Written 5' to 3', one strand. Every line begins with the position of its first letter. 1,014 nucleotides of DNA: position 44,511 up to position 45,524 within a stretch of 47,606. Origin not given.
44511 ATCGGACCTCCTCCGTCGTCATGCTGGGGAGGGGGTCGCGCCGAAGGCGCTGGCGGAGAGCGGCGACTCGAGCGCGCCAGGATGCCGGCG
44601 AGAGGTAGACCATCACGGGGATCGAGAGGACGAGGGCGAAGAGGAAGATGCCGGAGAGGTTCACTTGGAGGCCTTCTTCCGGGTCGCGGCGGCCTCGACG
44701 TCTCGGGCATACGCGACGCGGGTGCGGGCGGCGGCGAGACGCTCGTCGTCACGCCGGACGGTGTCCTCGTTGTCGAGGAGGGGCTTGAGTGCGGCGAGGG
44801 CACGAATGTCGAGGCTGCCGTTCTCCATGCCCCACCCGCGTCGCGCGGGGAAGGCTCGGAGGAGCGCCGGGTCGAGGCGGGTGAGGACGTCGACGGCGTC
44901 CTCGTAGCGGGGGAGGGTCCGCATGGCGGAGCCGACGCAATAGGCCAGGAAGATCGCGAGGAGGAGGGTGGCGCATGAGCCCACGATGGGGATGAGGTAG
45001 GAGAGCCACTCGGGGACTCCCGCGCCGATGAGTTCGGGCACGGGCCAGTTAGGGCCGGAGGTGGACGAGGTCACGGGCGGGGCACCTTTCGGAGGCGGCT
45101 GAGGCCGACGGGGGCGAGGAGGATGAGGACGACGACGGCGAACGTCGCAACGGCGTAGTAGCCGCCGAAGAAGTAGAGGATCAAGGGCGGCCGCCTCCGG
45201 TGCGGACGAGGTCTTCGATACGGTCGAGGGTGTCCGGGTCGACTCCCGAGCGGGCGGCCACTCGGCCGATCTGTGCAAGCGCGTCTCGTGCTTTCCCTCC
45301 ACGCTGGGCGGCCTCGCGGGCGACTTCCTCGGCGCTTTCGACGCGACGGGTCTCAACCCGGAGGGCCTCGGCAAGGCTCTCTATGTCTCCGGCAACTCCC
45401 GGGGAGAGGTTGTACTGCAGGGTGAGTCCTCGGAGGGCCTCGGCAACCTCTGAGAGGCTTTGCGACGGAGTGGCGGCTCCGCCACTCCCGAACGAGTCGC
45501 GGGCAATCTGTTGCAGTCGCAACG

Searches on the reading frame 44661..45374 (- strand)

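Call 62: search_protein_families(library=pfam, proteins=[window:44661-45374:-], max_evalue=0.05)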
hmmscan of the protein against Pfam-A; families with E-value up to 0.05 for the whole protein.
window:44661-45374:- (237 aa): 1 family
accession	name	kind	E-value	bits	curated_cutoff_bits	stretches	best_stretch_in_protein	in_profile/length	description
PF16101.10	PRIMA1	-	0.038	14.2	38.6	0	81-146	59-118/158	Proline-rich membrane anchor 1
